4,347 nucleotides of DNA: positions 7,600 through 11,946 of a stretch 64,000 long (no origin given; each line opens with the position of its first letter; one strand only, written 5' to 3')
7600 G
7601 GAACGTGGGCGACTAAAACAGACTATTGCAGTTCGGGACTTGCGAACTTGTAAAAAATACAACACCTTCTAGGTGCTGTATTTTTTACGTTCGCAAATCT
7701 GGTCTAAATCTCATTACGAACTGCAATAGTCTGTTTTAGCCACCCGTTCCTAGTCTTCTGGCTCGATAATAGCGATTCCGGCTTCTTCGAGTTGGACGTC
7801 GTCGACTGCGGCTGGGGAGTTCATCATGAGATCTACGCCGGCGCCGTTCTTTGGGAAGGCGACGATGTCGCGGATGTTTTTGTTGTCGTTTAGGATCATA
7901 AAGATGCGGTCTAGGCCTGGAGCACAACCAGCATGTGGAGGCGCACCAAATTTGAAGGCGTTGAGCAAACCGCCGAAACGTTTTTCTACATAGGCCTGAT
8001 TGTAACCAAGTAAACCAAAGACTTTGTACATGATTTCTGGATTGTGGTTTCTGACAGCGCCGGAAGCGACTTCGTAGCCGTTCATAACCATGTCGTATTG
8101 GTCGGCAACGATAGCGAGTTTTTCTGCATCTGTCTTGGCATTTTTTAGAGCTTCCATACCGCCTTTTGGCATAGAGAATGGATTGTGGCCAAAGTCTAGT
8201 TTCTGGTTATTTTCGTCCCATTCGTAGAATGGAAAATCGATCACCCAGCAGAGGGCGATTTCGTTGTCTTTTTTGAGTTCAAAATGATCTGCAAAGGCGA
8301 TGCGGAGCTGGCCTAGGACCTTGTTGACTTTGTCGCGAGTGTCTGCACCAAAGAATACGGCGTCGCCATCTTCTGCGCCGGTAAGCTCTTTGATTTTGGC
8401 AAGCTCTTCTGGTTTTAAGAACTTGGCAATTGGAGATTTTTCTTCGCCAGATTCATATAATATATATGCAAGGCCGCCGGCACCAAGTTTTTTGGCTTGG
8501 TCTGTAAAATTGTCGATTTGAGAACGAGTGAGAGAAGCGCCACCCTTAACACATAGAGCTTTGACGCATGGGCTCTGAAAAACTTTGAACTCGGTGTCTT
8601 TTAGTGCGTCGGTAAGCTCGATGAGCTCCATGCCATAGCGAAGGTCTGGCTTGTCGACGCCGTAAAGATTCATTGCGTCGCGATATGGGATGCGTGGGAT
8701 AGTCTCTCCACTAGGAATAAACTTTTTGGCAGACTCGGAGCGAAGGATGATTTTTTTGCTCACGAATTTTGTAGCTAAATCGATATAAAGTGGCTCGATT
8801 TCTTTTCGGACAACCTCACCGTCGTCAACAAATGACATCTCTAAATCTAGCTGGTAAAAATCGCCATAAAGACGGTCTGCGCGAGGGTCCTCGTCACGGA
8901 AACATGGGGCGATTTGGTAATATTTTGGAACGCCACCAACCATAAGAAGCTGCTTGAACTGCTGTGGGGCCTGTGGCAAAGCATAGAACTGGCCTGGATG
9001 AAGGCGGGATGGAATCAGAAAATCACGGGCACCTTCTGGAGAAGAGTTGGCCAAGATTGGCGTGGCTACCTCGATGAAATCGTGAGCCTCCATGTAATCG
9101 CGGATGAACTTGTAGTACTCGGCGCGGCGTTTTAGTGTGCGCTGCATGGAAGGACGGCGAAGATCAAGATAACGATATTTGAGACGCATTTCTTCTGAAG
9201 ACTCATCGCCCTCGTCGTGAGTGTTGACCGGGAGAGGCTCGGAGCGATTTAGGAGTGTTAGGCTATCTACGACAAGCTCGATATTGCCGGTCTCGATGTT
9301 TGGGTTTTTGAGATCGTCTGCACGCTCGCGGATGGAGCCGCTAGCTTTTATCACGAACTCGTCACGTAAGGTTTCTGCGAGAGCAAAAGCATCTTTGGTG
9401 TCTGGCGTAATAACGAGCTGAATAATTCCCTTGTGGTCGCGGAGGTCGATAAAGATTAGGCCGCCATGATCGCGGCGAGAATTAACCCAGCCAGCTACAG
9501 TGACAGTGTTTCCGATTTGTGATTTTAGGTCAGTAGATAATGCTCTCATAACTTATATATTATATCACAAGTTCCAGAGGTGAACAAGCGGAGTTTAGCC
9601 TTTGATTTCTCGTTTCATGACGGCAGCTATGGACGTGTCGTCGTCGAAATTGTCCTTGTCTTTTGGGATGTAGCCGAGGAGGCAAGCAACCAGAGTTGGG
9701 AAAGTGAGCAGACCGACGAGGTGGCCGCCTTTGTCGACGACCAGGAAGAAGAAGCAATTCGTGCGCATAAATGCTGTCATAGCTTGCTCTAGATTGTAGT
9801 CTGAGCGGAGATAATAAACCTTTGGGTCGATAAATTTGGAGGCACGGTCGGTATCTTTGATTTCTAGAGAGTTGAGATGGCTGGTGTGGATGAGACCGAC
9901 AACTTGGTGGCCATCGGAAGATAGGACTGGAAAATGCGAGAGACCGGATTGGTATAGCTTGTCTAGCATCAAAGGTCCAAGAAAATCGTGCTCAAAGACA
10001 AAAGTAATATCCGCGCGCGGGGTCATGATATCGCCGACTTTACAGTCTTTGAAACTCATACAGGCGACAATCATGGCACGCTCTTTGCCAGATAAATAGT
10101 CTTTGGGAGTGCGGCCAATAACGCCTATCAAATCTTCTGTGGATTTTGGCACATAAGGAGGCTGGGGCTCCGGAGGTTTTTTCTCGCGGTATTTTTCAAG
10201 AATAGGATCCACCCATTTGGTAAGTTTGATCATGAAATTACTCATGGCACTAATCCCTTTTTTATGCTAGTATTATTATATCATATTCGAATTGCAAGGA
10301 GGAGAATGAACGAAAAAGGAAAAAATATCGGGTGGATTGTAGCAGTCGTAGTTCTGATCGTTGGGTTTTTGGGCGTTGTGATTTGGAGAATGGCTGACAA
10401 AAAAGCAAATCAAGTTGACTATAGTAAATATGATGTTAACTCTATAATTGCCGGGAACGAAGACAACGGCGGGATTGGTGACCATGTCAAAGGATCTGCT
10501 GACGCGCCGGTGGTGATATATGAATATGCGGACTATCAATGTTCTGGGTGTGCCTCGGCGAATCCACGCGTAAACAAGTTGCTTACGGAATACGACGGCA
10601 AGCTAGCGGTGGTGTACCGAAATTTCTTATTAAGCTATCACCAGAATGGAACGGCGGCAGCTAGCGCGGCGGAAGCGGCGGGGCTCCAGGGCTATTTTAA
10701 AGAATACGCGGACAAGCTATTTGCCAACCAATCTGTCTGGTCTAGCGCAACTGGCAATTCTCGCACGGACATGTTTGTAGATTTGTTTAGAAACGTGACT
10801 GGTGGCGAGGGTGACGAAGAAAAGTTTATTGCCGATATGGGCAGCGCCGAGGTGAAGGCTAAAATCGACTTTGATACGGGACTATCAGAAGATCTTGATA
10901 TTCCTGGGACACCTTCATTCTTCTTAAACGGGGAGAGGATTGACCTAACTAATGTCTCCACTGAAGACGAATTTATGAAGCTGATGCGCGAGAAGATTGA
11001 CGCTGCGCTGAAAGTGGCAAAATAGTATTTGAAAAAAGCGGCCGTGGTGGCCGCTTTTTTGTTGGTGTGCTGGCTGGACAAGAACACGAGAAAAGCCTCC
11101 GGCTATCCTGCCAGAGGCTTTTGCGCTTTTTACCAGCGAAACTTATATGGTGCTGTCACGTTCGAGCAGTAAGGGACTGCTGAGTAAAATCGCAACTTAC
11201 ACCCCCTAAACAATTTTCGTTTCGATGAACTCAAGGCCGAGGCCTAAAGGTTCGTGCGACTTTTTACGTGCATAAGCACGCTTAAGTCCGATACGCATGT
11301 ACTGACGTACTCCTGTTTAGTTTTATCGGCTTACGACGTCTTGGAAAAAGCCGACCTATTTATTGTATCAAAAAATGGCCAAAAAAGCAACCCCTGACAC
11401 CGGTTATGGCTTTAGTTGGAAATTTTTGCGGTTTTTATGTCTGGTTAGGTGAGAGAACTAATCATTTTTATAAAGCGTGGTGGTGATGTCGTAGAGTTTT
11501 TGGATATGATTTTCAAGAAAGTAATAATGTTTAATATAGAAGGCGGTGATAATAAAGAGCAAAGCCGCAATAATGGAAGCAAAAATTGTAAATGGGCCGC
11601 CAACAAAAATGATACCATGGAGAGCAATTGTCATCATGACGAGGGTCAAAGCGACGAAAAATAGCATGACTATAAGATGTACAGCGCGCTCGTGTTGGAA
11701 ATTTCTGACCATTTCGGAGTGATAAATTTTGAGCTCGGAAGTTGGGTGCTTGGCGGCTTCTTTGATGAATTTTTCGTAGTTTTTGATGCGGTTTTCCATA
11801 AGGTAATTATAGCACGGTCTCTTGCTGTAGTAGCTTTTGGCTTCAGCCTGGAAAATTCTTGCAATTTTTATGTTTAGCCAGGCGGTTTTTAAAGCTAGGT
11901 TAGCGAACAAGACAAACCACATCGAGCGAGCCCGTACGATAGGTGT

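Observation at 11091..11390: Orphan ~265-nt transcript with its own promoter and terminator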

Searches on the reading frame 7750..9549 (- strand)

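Call 11: search_protein_families(library=pfam, proteins=[window:7750-9549:-], max_evalue=0.01)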
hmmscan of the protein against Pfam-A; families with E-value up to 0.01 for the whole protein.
window:7750-9549:- (599 aa): 3 families
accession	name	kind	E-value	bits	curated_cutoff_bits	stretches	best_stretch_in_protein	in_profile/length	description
PF00152.25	tRNA-synt_2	-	8.5e-102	340.8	25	1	118-568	1-307/308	tRNA synthetases class II (D, K and N)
PF02938.19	GAD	-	1.5e-24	86.5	23.4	1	327-412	9-95/95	GAD domain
PF01336.31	tRNA_anti-codon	-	3.1e-18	65.9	27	1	16-100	1-75/75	OB-fold nucleic acid binding domain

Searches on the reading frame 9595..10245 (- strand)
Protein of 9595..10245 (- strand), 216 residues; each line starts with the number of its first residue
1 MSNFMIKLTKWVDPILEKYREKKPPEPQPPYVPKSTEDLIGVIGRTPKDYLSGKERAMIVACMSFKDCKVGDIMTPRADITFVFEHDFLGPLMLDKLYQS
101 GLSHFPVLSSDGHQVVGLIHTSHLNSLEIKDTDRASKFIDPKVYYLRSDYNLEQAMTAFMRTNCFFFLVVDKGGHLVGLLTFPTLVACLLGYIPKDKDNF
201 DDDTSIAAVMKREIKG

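Call 11: search_protein_families(library=pfam, proteins=[window:9595-10245:-], max_evalue=0.01)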
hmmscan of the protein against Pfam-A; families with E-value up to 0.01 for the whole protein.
window:9595-10245:- (216 aa): 1 family
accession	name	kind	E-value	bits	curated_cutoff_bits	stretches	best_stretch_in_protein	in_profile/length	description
PF00571.33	CBS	-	7e-11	42.7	24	2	138-182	4-48/57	CBS domain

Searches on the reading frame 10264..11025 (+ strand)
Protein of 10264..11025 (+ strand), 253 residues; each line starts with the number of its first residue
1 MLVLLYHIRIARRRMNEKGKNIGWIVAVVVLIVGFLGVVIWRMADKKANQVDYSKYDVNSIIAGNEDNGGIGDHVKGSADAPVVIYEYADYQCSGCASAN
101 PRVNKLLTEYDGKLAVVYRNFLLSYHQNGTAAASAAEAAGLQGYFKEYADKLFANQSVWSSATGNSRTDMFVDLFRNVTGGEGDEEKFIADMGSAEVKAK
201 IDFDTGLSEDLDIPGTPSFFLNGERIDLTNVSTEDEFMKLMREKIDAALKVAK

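Call 11: search_protein_families(library=pfam, proteins=[window:10264-11025:+], max_evalue=0.01)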
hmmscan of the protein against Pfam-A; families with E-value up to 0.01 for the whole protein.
window:10264-11025:+ (253 aa): 3 families
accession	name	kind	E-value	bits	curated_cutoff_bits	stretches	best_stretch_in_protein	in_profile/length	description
PF13462.12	Thioredoxin_4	-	3.4e-22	79.8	23.2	1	72-227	4-151/165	Thioredoxin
PF01323.26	DSBA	-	1.6e-09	38.3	25.6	1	85-225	2-176/191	DSBA-like thioredoxin domain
PF13743.12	Thioredoxin_5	-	0.0001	22.5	27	0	135-222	80-164/186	Thioredoxin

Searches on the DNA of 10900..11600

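Call 4: search_rna_families(source=window, start=10900, end=11600, threshold=evalue, max_evalue=10, show_alignments=3)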
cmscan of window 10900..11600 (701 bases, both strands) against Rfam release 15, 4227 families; matches with E-value up to 10: 14.
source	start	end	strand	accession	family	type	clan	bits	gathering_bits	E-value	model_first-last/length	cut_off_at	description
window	10996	11061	+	RF02083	OrzO-P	Gene; antitoxin;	-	22.8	60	0.34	1-76/76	no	OrzO-P RNA antitoxin family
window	11012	11061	-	RF02420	Bp1_162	Gene; sRNA;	-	19.6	50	1.2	1-100/100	no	Burkholderia sRNA Bp1_Cand612_SIPHT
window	11086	11152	-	RF01859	Phe_leader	Cis-reg; leader;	-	18.2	55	2.6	1-125/125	no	Phenylalanine leader peptide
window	10913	11059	+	RF00082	SraG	Gene; sRNA;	-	17.5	50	2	1-177/177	no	SraG RNA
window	11026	11091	-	RF02059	STnc50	Gene; sRNA;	-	17.3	55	5.1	1-84/84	no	Salmonella enterica sRNA STnc40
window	11086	11119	+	RF02657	sot2652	Gene; sRNA;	-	17.1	61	0.23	127-160/187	no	Sense overlapping transcript RNA 2652 (sot)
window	11091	11146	-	RF02657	sot2652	Gene; sRNA;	-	15.9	61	0.47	108-163/187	no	Sense overlapping transcript RNA 2652 (sot)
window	11026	11064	-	RF02066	STnc320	Gene; sRNA;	-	15.8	50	4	14-55/55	no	Salmonella enterica sRNA STnc320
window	11030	11128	-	RF00106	RNAI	Gene; antisense;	-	15.6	47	3.2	1-102/102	no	RNAI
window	10987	11068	+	RF00558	L20_leader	Cis-reg; leader;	-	15.4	58.7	3.5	1-127/127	no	Ribosomal protein L20 leader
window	11033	11117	-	RF00082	SraG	Gene; sRNA;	-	14.8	50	7.8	1-177/177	no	SraG RNA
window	11049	11123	-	RF01696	Chlorobi-1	Gene; sRNA;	-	12.2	50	3.1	1-67/67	no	Chlorobi-1 RNA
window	11346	11395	-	RF02060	STnc410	Gene; sRNA;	-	11.5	50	9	1-158/158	no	Enterobacterial sRNA STnc410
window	10957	10991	+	RF01145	sR14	Gene; snRNA; snoRNA; CD-box;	-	9.8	38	7.3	1-54/54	no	Small nucleolar RNA sR14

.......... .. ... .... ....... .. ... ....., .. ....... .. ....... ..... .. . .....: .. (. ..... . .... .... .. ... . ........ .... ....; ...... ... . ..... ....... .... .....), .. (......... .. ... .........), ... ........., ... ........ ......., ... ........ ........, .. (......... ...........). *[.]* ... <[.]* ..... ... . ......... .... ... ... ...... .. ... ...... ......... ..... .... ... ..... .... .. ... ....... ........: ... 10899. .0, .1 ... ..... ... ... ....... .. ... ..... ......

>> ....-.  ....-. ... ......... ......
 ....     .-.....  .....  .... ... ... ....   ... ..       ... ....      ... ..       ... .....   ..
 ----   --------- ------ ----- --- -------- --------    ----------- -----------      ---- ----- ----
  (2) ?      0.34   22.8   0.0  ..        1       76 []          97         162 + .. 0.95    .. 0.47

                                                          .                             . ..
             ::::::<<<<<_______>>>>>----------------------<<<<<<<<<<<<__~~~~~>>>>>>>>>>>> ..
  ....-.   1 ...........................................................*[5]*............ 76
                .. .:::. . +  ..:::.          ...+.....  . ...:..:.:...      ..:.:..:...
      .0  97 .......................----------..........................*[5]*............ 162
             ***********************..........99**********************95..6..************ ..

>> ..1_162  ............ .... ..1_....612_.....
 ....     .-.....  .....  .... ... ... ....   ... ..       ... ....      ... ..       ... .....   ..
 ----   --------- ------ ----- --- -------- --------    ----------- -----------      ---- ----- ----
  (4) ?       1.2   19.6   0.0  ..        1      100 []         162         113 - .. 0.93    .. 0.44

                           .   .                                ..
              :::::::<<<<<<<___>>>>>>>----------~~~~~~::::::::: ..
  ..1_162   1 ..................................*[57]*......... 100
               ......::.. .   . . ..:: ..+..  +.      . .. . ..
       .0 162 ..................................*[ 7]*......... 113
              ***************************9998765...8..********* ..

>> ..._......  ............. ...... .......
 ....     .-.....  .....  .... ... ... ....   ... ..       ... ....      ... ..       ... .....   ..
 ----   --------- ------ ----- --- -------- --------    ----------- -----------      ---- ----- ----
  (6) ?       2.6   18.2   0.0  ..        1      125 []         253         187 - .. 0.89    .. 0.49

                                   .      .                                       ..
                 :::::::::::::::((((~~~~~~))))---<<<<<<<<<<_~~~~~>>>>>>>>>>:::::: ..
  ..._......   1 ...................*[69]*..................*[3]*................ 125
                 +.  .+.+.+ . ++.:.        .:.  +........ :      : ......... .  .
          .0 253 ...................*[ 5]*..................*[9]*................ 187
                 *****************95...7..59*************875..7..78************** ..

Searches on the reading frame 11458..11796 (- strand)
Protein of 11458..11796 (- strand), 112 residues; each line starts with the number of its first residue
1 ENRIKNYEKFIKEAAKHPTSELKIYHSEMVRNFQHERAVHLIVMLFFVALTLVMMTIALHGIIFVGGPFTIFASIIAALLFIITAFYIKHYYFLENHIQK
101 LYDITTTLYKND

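Call 11: search_protein_families(library=pfam, proteins=[window:11458-11796:-], max_evalue=0.01)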
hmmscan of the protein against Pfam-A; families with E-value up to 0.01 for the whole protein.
window:11458-11796:- (112 aa): 1 family
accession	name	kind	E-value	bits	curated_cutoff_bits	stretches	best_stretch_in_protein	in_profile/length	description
PF00487.30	FA_desaturase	-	0.0012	19.1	29.7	1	27-104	124-200/253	Fatty acid desaturase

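Call 98: search_protein_families(library=pfam, proteins=[window:11458-11796:-], max_evalue=0.001)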
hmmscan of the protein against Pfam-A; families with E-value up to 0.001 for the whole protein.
window:11458-11796:- (112 aa): 0 families
